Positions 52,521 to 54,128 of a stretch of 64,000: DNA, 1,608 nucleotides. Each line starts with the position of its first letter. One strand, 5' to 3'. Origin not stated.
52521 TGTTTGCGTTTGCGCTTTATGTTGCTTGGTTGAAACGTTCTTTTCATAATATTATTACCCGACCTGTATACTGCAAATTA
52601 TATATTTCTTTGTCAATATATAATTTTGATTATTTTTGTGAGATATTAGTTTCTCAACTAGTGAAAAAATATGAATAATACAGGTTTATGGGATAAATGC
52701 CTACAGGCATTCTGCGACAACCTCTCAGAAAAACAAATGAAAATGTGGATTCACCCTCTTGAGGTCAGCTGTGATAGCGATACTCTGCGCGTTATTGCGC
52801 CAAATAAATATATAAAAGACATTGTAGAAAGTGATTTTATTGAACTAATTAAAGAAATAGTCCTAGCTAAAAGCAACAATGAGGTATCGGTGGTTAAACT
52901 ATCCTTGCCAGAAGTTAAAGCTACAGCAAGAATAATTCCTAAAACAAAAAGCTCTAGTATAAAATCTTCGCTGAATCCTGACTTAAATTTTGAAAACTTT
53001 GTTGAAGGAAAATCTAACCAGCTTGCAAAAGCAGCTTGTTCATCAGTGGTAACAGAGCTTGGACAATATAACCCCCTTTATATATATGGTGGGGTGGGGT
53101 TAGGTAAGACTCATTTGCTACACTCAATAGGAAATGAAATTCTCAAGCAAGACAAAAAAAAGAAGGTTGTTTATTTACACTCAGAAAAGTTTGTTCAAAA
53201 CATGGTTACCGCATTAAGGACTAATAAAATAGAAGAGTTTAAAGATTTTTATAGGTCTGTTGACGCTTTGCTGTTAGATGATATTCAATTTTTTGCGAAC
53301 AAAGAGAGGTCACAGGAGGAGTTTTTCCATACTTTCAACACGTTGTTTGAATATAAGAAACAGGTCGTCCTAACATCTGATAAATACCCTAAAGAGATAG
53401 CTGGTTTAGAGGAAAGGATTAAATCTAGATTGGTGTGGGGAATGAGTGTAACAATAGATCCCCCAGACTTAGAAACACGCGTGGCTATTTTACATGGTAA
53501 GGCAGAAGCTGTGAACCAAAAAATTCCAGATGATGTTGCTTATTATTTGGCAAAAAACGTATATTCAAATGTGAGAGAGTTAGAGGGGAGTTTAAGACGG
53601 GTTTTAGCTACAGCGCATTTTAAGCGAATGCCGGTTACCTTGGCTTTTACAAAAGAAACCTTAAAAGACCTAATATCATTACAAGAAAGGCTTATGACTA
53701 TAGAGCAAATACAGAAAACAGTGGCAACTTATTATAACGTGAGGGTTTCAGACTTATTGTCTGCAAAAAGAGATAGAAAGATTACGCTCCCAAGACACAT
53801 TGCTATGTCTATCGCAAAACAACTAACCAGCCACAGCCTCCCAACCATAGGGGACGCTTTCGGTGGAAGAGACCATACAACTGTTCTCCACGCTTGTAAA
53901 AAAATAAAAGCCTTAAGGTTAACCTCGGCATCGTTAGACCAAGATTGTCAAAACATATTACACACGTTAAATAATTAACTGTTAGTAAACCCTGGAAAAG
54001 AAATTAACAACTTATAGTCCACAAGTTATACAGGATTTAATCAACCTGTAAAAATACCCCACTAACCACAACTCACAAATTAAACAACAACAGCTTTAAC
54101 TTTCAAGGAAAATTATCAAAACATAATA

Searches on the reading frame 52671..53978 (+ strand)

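Call 58: search_protein_families(library=pfam, proteins=[window:52671-53978:+], max_evalue=0.00001)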
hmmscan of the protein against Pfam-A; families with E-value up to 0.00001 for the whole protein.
window:52671-53978:+ (435 aa): 5 families
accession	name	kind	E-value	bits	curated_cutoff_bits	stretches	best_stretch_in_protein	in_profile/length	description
PF00308.24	Bac_DnaA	-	1e-66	224.5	23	1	101-260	1-161/162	Bacterial DnaA ATPAse domain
PF08299.17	Bac_DnaA_C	-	1.7e-30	105.2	31.5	1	344-412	1-69/69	Bacterial dnaA protein helix-turn-helix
PF11638.13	DnaA_N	-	2e-11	43.9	24.6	1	6-63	3-62/65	DnaA N-terminal domain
PF01695.23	IstB_IS21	-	3.6e-08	33.6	24.1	1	136-238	95-194/238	IstB-like ATP binding protein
PF01637.24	ATPase_2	-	5.9e-06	26.7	33.2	0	128-259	15-136/225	ATPase domain predominantly from Archaea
